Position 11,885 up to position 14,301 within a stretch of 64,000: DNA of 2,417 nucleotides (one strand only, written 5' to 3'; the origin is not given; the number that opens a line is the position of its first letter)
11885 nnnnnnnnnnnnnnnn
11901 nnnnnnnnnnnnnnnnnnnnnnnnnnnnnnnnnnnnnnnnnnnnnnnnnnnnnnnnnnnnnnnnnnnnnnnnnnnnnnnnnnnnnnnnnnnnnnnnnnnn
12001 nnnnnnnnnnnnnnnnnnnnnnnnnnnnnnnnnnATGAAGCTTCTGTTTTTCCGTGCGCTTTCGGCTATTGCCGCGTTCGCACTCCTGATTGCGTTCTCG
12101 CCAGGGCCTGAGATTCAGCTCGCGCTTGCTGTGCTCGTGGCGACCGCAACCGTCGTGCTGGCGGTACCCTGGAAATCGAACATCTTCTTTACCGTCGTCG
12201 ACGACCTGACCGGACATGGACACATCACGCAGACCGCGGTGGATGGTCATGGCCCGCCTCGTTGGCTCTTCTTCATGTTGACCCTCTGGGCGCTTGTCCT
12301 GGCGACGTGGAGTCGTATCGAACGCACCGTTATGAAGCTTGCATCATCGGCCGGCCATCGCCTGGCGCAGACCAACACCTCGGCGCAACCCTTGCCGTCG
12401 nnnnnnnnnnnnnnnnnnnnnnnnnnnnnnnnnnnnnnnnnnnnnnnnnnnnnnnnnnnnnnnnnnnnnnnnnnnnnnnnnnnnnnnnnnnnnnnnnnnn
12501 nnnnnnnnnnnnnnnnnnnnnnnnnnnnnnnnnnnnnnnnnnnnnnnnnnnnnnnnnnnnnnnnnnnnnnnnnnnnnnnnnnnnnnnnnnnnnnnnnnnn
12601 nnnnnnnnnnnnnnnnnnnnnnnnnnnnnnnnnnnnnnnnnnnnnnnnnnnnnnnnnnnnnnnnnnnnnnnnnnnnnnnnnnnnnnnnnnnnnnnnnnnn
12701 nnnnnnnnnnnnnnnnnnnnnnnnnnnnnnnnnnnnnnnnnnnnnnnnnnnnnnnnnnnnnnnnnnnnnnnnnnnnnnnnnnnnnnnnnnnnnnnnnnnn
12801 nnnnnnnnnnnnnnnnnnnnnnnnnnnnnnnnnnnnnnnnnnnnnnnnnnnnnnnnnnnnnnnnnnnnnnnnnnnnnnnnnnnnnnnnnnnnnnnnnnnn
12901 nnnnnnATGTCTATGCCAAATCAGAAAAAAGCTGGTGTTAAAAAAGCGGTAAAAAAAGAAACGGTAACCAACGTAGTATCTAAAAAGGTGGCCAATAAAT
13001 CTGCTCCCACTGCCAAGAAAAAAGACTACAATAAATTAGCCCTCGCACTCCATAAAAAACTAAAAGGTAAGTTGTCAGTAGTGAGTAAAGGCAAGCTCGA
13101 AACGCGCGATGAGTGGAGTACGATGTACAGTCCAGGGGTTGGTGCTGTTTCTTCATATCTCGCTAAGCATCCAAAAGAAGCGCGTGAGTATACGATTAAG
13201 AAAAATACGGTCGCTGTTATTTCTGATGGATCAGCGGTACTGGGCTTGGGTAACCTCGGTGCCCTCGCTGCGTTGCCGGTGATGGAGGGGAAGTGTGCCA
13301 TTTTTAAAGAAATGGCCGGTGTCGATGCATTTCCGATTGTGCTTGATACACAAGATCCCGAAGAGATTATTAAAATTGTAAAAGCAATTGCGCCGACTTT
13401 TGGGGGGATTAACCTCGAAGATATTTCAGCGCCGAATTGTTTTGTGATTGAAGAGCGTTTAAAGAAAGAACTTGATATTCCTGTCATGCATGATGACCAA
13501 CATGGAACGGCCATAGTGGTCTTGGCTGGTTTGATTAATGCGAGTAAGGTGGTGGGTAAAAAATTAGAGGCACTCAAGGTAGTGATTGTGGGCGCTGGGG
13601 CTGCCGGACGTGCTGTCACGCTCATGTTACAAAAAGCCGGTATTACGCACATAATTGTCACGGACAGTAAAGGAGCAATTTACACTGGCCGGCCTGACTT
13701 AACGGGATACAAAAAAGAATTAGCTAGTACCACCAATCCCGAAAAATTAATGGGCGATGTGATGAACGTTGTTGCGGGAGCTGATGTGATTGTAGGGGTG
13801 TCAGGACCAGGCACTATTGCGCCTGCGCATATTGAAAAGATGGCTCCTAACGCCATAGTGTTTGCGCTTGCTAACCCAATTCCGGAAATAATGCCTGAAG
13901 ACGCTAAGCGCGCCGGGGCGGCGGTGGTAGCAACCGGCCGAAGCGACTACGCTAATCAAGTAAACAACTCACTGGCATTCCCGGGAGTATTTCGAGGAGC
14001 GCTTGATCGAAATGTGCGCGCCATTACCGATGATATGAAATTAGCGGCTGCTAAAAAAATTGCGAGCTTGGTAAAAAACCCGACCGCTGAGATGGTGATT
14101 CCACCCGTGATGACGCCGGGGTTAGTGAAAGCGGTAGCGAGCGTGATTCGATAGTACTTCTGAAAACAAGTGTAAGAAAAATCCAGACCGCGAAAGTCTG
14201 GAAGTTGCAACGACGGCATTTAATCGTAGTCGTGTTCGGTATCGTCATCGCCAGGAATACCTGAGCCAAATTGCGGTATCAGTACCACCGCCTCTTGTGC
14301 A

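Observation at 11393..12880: GC-rich islet between recG and the malic enzyme gene, carrying two orphan proteins and a structured small transcript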

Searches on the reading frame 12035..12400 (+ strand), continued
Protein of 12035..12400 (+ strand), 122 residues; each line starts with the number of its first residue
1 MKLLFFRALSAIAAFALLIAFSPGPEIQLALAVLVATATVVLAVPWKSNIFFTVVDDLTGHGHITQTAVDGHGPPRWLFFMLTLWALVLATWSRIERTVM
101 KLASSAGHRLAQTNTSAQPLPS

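Call 85: find_homologous_proteins(query=L091:546-2507:+, max_evalue=1e-20)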
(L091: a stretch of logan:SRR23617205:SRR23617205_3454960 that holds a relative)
Query L091:546-2507:+ (654 aa): 4279 proteins with E <= 1e-20 among 8000 candidates; the best 120 are listed.
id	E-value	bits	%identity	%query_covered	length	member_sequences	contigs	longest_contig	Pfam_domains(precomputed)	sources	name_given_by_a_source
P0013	0.0e+0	1428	96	100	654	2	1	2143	PF00270.36,PF00271.38,PF21010.3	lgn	-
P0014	0.0e+0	1157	78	100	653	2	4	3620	PF00270.36,PF00271.38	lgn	-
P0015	0.0e+0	1118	77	100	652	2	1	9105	PF00270.36,PF00271.38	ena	-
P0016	0.0e+0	1069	72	100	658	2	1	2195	PF00270.36,PF13401.13,PF00271.38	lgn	-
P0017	0.0e+0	1043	72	100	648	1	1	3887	PF00270.36,PF13401.13,PF00271.38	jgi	jgi:HrpA-like RNA helicase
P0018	0.0e+0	1042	72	100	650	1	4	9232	PF00270.36,PF13401.13,PF00271.38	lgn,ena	-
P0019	0.0e+0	1041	72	100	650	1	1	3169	PF00270.36,PF13401.13,PF00271.38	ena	-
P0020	0.0e+0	1040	72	100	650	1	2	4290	PF00270.36,PF13401.13,PF00271.38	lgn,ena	-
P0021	0.0e+0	1039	72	100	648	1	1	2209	PF00270.36,PF13401.13,PF00271.38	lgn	-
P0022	0.0e+0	1037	72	98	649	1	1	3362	PF00270.36,PF13401.13,PF00271.38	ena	-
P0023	0.0e+0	1037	71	100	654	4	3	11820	PF00270.36,PF13401.13,PF00271.38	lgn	-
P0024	0.0e+0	1037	72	100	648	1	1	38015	PF00270.36,PF13401.13,PF00271.38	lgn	-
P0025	0.0e+0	1036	71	100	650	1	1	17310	PF00270.36,PF00271.38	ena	-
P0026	0.0e+0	1035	72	98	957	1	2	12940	PF00270.36,PF13401.13,PF00271.38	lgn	-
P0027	0.0e+0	1034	73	97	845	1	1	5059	PF00270.36,PF13401.13,PF00271.38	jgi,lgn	-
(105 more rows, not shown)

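Call 93: search_solved_structures(query=A5, max_evalue=10)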
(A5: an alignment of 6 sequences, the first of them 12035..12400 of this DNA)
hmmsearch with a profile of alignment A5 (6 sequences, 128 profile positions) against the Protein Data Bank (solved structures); distinct sequences matched with E-value up to 10: 1.
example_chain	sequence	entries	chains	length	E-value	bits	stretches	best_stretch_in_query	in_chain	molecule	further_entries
8a2f_A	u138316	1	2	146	0.84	12.9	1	27-63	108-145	2A protein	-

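Call 94: search_solved_structures(query=L001:6766-7809:+, max_evalue=1)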
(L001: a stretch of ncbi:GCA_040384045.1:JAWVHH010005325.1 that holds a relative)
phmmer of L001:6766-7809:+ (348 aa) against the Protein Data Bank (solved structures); distinct sequences matched with E-value up to 1: 3.
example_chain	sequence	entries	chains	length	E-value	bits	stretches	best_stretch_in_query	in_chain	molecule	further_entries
2jwu_A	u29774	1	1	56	0.22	13.8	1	180-219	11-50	Gb88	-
8qfa_A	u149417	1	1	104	0.54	12.5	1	270-340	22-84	FHA protein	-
8sx0_A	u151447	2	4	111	0.63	12.3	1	270-340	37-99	Filamentous hemagglutinin | Filamentous hemagglutinin/adhesin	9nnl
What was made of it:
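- Tried and rejected: PDB sequence searches for ORF2 and the 348-aa cargo were empty (calls 93, 94).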

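Call 98: fold_search(model_id=the predicted structure, library=pdb)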
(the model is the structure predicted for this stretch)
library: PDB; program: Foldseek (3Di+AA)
matches with E <= 10: 7; with E <= 0.001: 0
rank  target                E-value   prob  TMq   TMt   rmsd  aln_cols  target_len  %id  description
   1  4asv_MODEL_1_A        3.9e+00  0.11  0.27  0.40  14.6        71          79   13  Solution structure of the N-terminal dimerisation domain of Sgt2 (released 2013-01-16)
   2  8t1l_P                5.2e+00  0.08  0.36  0.38  23.3       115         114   15  Atomic model of the mammalian mouse Mediator complex with CKM module (released 2024-07-03)
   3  5x41_F                6.4e+00  0.04  0.26  0.15  16.6        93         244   18  3.5A resolution structure of a cobalt energy-coupling factor transporter using LCP method-CbiMQO (released 2017-04-19)
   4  9vnp_L                6.8e+00  0.04  0.26  0.31  17.4        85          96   14  The complexes of IFN-gamma and A01BM-03 Fab (released 2026-01-28)
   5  7ena_u                7.3e+00  0.06  0.33  0.37  24.2       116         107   16  TFIID-based PIC-Mediator holo-complex in pre-assembled state (pre-hPIC-MED) (released 2021-05-26)
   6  7lbm_i                9.1e+00  0.04  0.29  0.32  25.0       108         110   11  Structure of the human Mediator-bound transcription pre-initiation complex (released 2021-03-24)
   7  2zd9_D                9.7e+00  0.04  0.22  0.13   8.7        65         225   20  Structure of a Bacterial Cyclic-Nucleotide Regulated Ion Channel (released 2008-12-02)

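Call 99: find_encoding_contigs(protein=P0015, flank=6000, max_places=2)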
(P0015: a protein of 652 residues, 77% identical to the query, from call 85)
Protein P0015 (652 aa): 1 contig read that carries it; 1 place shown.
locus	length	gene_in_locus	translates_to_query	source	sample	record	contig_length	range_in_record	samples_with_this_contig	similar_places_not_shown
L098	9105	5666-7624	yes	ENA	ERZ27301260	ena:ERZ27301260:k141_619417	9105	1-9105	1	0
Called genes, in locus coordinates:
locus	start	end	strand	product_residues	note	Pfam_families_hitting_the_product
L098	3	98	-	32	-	?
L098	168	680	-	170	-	PF00293:NUDIX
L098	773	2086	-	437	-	PF00209:SNF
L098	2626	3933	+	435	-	PF00239:Resolvase, PF07508:Recombinase, PF13408:Zn_ribbon_recom (weak)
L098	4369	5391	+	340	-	-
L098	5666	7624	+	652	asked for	PF00270:DEAD, PF00271:Helicase_C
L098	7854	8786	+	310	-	-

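Call 100: find_encoding_contigs(protein=P0024, flank=6000, max_places=2)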
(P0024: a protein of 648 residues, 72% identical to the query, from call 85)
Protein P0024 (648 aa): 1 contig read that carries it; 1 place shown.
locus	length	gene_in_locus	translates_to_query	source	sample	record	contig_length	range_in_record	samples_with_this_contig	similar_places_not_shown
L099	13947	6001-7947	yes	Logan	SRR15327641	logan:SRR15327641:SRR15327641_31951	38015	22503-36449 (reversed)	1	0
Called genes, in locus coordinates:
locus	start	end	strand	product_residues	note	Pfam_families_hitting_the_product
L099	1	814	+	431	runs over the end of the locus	PF02195:ParB_N (weak), PF01555:N6_N4_Mtase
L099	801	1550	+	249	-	PF01555:N6_N4_Mtase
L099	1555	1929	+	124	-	-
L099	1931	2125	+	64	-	-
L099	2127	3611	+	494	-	-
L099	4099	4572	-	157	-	-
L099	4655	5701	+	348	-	-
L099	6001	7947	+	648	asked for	PF00270:DEAD, PF13401:AAA_22 (faint), PF00271:Helicase_C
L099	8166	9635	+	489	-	-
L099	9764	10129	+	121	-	-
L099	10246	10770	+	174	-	-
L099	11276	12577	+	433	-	PF00239:Resolvase, PF07508:Recombinase, PF13408:Zn_ribbon_recom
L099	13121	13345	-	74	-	-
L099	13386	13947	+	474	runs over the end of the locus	PF13567:DUF4131 (weak), PF03772:Competence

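Call 106: search_protein_families(library=phrogs, proteins=[L099:4655-5698:+, L099:6001-7944:+, L099:8166-9632:+, L099:9764-10126:+, L099:10246-10767:+, L099:2127-3608:+, L099:1555-1926:+, L098:7854-8783:+, L098:4369-5388:+, L001:6766-7809:+], max_evalue=0.001)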
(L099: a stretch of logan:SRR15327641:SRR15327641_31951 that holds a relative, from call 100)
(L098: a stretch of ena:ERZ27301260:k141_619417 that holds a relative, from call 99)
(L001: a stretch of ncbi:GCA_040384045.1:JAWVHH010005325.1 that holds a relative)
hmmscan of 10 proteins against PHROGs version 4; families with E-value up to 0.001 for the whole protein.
L099:4655-5698:+ (348 aa): 1 family
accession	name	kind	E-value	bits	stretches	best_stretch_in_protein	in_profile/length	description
phrog_2484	-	DNA, RNA and nucleotide metabolism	0.00031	20.5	0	27-83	115-168/564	RecJ-like ssDNA exonuclease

L099:6001-7944:+ (648 aa): 1 family
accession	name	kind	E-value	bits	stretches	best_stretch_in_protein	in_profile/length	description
phrog_6819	-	DNA, RNA and nucleotide metabolism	0.00018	21.1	1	15-160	29-184/645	Holliday junction branch migration helicase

L099:8166-9632:+ (489 aa): 0 families

L099:9764-10126:+ (121 aa): 0 families

L099:10246-10767:+ (174 aa): 0 families

L099:2127-3608:+ (494 aa): 1 family
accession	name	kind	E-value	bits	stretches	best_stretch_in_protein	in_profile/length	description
phrog_14308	-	unknown function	0.00044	21.5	0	458-493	17-52/80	-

L099:1555-1926:+ (124 aa): 0 families

L098:7854-8783:+ (310 aa): 0 families

L098:4369-5388:+ (340 aa): 0 families

L001:6766-7809:+ (348 aa): 0 families

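Call 107: search_protein_families(library=pfam, proteins=[L099:4655-5698:+, L099:8166-9632:+, L099:9764-10126:+, L099:10246-10767:+, L099:2127-3608:+, L099:1555-1926:+, L098:7854-8783:+, L098:4369-5388:+], max_evalue=0.01)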
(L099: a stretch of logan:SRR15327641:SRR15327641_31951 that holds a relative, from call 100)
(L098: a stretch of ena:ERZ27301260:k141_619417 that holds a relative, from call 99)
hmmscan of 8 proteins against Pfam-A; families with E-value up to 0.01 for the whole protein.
L099:4655-5698:+ (348 aa): 0 families

L099:8166-9632:+ (489 aa): 0 families

L099:9764-10126:+ (121 aa): 0 families

L099:10246-10767:+ (174 aa): 0 families

L099:2127-3608:+ (494 aa): 0 families

L099:1555-1926:+ (124 aa): 0 families

L098:7854-8783:+ (310 aa): 1 family
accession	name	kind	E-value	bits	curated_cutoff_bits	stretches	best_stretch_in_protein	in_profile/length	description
PF05994.16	FragX_IP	-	0.00082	17.8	23.3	1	98-287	570-767/886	Cytoplasmic Fragile-X interacting family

L098:4369-5388:+ (340 aa): 2 families
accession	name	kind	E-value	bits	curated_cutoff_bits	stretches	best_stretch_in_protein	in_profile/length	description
PF13941.12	MutL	-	0.00019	20.8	27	1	163-264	175-275/450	MutL protein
PF01368.27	DHH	-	0.0011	19.7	28.1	0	23-70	31-76/125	DHH family, N-terminal domain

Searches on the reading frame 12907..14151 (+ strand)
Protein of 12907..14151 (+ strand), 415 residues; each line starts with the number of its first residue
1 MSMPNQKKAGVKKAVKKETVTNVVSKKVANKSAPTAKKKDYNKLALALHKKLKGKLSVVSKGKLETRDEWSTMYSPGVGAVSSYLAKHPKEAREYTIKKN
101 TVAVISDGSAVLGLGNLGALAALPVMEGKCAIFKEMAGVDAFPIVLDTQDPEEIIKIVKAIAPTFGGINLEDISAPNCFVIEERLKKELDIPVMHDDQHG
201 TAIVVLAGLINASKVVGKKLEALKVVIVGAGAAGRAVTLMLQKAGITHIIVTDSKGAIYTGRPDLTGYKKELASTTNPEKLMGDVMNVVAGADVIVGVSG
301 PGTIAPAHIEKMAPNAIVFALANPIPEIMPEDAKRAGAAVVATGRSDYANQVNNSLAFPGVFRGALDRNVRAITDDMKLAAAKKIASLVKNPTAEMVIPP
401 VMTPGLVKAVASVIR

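Call 7: search_protein_families(library=pfam, proteins=[window:12907-14151:+], max_evalue=1)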
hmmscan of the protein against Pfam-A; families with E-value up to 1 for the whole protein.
window:12907-14151:+ (415 aa): 14 families
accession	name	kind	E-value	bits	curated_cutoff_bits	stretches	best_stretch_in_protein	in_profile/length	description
PF00390.24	malic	-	9.5e-29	100.9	23.1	1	56-186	4-182/182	Malic enzyme, N-terminal domain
PF03949.21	Malic_M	-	1.2e-22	80.9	23.5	1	200-401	3-239/258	Malic enzyme, NAD binding domain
PF00899.27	ThiF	-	2.4e-05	24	28.1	1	218-253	16-51/238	ThiF family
PF01494.25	FAD_binding_3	-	0.00012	21.9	22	1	224-264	3-43/349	FAD binding domain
PF00208.27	ELFV_dehydrog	-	0.00062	20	23.4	1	212-260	21-70/241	Glutamate/Leucine/Phenylalanine/Valine dehydrogenase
PF02826.25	2-Hacid_dh_C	-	0.0024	17.7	25.1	1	211-255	25-68/178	D-isomer specific 2-hydroxyacid dehydrogenase, NAD binding domain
PF06690.17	HcgC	-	0.0047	17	31.4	1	217-318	38-124/248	FeGP cofactor biosynthesis protein, methyltransferase HcgC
PF01488.26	Shikimate_DH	-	0.0077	16.8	24.3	1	214-252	5-42/138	Shikimate / quinate 5-dehydrogenase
PF07992.20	Pyr_redox_2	-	0.0079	16.1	26.1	1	224-344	2-108/291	Pyridine nucleotide-disulphide oxidoreductase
PF00890.30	FAD_binding_2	-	0.019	14.6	20.4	1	225-255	2-32/414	FAD binding domain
PF13738.12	Pyr_redox_3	-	0.031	14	30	1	226-253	1-28/305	Pyridine nucleotide-disulphide oxidoreductase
PF02558.23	ApbA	-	0.094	12.8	22.2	1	225-255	1-31/150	Ketopantoate reductase PanE/ApbA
PF00056.29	Ldh_1_N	-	0.25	11.8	27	1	224-300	2-78/141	lactate/malate dehydrogenase, NAD binding domain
PF03807.23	F420_oxidored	-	0.72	10.9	21.6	0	224-255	1-32/94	NADP oxidoreductase coenzyme F420-dependent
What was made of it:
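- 12907..14154 (+): Malic-enzyme gene, conserved right flank (relatives suggest the start is at 12913). Pfam malic and Malic_M (call 7).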

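Call 20: find_related_loci(query=window:12907-14151:+, collection=genome_contigs, flank=7000)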
Query window:12907-14151:+ (415 aa) in genome_contigs; peptide patterns used: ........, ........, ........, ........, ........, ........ (x = any residue, [..] = any of these).
600 stretches matched a pattern (row limit reached: there are more); 598 encode a relative of the query (tblastn E <= 1e-3); the best 80 are kept; 80 distinct loci.
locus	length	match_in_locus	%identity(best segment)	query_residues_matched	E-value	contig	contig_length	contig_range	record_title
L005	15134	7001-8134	78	38-415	0e+0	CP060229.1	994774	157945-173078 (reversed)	MAG: Candidatus Nomurabacteria bacterium isolate HK-STAS-PATE-25 chromosome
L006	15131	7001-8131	62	39-415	4e-147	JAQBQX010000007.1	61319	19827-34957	MAG: Candidatus Adlerbacteria bacterium isolate RYN_384 scaffold_2195773, whole genome shotgun sequence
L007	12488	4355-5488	62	38-415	2e-144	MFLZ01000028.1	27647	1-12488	MAG: Candidatus Kaiserbacteria bacterium RIFCSPLOWO2_01_FULL_54_13 rifcsplowo2_01_scaffold_2999, whole genome shotgun se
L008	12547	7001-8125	60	40-414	2e-144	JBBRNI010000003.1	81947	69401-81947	MAG: Candidatus Saccharimonadales bacterium isolate La1_metabat2.151 LA1C_B2.151_k141_472344L_81947_cov_13.0000, whole g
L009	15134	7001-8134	60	38-415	3e-141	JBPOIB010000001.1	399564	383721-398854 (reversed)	MAG: Candidatus Moraniibacteriota bacterium isolate MAG_655 c_000000434175, whole genome shotgun sequence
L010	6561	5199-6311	62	45-415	4e-141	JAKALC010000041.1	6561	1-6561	MAG: bacterium isolate WY5.bin108 NODE_22574_length_6561_cov_1.183245, whole genome shotgun sequence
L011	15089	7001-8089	58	49-411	1e-140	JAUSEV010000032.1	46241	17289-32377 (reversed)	MAG: Candidatus Uhrbacteria bacterium isolate E14_maxbin.233 E14_k141_121277, whole genome shotgun sequence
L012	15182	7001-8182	59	19-415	2e-140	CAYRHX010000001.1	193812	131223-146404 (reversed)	MAG TPA_asm: uncultured Candidatus Saccharibacteria bacterium isolate ERP113451_co3_61 genome assembly, contig: NODE_14_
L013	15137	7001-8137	58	37-415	6e-137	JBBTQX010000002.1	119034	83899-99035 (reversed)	MAG: Patescibacteria group bacterium isolate H41-bin082_1 H41_bin082_1_000000000002, whole genome shotgun sequence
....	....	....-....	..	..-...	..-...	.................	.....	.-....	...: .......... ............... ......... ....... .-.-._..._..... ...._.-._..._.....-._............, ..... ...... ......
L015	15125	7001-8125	58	40-414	4e-136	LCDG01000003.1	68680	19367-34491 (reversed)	MAG: Candidatus Nomurabacteria bacterium GW2011_GWC2_42_20 UV12_C0003, whole genome shotgun sequence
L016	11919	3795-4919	59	40-414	4e-136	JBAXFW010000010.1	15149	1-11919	MAG: bacterium isolate ELA281 MAG281_10, whole genome shotgun sequence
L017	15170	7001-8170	59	26-415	2e-135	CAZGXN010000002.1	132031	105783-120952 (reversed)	MAG TPA_asm: uncultured Bdellovibrionales bacterium isolate ERP113451_co1_249 genome assembly, contig: NODE_48_length_13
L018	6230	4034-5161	56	40-414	3e-135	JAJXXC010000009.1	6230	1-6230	MAG: bacterium isolate BP6.bin132 NODE_26727_length_6230_cov_1.715058, whole genome shotgun sequence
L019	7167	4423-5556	57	38-415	9e-134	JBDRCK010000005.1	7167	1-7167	MAG: bacterium isolate MEGAHIT-group-1.182 k141_63975, whole genome shotgun sequence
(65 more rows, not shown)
